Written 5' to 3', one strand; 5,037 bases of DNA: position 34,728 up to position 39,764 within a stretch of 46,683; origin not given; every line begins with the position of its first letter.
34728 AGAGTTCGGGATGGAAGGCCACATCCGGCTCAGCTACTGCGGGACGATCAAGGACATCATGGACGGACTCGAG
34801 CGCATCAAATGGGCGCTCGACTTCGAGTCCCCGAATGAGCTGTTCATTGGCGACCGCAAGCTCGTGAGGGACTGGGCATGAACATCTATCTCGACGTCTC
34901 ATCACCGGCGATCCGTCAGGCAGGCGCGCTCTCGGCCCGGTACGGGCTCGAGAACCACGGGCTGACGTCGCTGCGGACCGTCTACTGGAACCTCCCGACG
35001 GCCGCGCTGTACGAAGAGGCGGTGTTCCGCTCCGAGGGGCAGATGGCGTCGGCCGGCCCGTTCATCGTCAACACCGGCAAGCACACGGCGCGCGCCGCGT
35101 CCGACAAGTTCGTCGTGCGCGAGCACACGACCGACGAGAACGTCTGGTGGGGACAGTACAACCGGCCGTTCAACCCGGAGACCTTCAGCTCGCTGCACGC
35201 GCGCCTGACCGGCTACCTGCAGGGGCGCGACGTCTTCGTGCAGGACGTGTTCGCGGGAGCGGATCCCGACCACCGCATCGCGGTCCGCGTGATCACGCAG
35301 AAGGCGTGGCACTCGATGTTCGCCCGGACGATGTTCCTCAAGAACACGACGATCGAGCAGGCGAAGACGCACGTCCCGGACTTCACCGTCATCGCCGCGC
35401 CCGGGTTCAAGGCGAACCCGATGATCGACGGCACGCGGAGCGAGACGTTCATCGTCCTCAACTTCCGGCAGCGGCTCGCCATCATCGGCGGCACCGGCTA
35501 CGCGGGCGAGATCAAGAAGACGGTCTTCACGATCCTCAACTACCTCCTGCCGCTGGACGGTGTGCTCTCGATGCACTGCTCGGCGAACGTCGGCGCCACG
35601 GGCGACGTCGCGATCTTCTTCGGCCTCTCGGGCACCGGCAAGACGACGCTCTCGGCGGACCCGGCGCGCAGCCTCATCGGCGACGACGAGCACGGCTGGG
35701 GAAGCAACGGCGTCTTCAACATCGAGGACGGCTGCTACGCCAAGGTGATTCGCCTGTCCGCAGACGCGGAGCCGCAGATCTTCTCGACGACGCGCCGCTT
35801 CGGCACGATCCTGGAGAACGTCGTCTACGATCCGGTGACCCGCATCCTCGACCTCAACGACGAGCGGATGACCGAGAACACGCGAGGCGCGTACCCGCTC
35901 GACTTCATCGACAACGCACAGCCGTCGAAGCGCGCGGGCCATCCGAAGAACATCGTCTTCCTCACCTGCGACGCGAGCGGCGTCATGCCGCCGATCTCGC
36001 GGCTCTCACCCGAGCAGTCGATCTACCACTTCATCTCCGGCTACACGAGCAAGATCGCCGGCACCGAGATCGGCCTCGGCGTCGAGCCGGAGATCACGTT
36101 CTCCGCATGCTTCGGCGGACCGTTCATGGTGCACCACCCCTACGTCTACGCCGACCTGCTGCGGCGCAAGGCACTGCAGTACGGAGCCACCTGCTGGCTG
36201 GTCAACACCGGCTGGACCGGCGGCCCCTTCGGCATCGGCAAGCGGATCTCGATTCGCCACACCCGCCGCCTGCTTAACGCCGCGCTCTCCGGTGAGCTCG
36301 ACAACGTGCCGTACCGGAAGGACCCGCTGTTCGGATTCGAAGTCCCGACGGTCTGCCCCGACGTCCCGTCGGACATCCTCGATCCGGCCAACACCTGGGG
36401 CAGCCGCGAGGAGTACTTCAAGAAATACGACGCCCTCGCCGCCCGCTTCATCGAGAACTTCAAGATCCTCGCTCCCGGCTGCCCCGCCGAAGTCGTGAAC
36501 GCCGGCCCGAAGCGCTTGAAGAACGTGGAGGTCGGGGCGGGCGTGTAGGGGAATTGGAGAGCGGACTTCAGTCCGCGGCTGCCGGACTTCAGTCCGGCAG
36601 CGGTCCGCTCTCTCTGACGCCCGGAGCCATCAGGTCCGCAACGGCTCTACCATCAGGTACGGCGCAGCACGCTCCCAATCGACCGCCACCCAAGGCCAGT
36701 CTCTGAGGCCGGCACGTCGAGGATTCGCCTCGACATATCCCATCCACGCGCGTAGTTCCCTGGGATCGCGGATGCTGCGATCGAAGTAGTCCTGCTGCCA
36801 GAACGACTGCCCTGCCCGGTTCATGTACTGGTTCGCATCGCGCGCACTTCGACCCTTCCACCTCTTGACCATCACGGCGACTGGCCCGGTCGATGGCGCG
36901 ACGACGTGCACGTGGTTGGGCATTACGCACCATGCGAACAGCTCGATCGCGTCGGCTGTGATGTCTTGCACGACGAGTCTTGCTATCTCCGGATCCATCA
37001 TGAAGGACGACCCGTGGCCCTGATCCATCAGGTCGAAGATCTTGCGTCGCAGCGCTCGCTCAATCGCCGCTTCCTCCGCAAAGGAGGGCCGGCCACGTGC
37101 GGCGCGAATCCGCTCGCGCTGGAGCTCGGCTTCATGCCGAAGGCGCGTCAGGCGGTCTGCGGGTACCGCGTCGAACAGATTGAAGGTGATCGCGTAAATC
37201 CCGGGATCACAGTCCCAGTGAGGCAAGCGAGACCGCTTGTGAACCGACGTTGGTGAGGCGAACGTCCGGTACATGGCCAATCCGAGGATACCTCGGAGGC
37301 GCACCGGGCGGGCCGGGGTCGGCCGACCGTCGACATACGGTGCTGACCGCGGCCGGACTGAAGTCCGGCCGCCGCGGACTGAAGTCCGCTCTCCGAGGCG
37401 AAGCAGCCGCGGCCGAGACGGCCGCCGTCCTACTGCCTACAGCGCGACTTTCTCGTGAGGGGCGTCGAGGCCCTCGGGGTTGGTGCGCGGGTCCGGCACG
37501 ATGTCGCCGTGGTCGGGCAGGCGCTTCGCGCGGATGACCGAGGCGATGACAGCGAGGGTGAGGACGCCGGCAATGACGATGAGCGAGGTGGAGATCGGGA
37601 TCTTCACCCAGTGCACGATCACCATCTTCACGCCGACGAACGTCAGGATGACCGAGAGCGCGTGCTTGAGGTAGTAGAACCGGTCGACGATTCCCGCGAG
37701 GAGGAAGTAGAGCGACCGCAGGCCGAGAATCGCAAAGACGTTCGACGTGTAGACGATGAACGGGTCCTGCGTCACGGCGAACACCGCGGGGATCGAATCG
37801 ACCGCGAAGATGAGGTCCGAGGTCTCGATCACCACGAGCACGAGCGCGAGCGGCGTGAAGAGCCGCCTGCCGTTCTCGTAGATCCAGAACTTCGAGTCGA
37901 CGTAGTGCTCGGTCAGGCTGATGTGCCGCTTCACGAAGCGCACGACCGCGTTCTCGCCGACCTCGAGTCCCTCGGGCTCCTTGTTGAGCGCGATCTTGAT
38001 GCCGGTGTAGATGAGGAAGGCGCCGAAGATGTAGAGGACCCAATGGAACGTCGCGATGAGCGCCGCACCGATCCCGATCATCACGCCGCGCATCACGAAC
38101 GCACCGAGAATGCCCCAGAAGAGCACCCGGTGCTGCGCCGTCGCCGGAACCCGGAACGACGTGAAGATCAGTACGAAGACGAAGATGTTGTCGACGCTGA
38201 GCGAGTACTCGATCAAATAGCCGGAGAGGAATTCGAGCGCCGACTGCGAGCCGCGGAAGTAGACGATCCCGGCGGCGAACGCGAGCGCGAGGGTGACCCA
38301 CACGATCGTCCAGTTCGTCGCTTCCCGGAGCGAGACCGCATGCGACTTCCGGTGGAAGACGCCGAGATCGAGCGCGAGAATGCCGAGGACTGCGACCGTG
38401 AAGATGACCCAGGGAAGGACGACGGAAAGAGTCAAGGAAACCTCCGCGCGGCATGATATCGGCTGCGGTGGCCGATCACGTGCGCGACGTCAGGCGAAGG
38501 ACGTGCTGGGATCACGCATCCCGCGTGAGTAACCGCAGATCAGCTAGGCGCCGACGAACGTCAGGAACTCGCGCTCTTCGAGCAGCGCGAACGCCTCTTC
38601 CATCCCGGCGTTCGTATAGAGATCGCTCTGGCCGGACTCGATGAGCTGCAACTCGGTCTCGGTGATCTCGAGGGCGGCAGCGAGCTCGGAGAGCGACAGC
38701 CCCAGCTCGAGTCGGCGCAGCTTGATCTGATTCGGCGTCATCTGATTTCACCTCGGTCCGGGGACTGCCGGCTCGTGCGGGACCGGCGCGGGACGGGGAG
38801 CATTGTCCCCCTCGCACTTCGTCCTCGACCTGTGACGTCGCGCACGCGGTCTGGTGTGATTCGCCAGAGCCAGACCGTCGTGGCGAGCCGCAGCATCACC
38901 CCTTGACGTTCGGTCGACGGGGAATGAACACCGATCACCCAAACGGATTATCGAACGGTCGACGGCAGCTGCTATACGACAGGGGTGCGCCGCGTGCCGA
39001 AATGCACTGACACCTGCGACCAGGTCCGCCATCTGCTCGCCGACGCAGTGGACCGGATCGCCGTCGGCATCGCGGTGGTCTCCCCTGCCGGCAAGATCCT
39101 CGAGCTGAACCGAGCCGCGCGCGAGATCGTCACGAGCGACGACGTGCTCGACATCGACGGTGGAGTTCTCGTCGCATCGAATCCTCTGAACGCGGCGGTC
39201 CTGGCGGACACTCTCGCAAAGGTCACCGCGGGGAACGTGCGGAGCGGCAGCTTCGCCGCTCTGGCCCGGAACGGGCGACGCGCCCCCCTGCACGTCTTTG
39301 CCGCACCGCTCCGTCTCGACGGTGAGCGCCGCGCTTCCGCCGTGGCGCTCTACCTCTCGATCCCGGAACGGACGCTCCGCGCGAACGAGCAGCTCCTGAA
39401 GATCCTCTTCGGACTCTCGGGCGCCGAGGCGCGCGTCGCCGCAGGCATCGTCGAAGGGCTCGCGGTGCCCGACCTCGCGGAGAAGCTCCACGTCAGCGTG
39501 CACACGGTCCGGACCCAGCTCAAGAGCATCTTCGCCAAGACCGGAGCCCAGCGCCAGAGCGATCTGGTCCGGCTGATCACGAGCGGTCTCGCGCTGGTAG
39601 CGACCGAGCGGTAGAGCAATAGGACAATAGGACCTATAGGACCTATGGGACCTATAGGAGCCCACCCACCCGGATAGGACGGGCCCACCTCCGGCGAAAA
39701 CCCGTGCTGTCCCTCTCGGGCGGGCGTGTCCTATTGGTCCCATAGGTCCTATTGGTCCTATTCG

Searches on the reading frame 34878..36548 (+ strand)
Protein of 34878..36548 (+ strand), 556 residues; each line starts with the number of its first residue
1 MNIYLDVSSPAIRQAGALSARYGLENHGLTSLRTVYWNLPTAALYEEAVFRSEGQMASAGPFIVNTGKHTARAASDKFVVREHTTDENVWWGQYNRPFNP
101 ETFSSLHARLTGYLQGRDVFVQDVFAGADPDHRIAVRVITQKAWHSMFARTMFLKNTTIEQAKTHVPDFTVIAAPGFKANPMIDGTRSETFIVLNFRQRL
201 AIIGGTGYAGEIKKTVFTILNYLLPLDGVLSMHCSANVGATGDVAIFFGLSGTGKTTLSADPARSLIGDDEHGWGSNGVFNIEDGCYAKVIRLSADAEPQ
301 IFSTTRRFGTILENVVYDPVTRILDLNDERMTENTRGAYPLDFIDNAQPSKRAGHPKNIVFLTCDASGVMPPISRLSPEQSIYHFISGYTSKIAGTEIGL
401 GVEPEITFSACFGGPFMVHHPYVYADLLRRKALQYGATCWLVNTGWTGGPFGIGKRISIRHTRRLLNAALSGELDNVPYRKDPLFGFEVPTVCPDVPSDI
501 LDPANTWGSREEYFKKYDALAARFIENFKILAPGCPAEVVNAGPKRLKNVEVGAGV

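Call 14: search_protein_families(library=pfam, proteins=[window:34878-36548:+], max_evalue=0.001)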
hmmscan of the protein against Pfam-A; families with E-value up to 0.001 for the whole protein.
window:34878-36548:+ (556 aa): 1 family
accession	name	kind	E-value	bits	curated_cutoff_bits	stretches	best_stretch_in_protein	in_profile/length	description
PF01293.25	PEPCK_ATP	-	1.6e-210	700.1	26.5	1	34-498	2-464/465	Phosphoenolpyruvate carboxykinase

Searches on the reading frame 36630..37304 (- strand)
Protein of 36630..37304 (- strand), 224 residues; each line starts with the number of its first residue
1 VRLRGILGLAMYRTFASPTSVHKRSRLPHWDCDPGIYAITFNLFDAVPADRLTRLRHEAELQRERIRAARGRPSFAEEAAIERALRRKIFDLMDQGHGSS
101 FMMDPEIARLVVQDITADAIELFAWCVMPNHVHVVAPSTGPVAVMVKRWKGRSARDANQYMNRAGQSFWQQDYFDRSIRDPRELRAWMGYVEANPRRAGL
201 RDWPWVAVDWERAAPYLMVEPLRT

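Call 14: search_protein_families(library=pfam, proteins=[window:36630-37304:-], max_evalue=0.001)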
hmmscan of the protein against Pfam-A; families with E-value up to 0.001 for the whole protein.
window:36630-37304:- (224 aa): 1 family
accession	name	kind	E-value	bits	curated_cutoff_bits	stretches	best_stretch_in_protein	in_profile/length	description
PF01797.21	Y1_Tnp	-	3.6e-09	37.2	23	1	109-193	30-120/121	Transposase IS200 like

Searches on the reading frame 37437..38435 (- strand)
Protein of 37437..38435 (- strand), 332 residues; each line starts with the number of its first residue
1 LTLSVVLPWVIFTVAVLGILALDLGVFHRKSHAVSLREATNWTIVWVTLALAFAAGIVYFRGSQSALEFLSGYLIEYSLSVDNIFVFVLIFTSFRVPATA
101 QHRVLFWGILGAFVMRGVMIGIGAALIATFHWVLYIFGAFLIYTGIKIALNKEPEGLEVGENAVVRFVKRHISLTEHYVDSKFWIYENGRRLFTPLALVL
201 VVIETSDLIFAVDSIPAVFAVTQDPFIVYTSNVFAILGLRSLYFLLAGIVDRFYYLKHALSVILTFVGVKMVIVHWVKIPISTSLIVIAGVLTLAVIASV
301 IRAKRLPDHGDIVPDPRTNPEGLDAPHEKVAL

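Call 14: search_protein_families(library=pfam, proteins=[window:37437-38435:-], max_evalue=0.001)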
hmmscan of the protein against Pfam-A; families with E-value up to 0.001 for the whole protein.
window:37437-38435:- (332 aa): 1 family
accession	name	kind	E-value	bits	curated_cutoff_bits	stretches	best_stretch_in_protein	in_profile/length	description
PF03741.22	TerC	-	5.8e-54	183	27.8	1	71-273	2-176/178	Integral membrane protein TerC family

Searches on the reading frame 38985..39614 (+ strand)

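Call 14: search_protein_families(library=pfam, proteins=[window:38985-39614:+], max_evalue=0.001)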
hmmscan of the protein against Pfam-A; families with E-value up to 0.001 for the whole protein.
window:38985-39614:+ (209 aa): 3 families
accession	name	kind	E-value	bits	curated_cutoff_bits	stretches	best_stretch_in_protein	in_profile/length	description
PF13426.13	PAS_9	-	3.8e-06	27.5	27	1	27-120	2-95/103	PAS domain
PF00196.25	GerE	-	1.4e-05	25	23.5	1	144-197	3-56/57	Bacterial regulatory proteins, luxR family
PF08448.16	PAS_4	-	0.00066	20.3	23.1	0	23-119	2-99/110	PAS fold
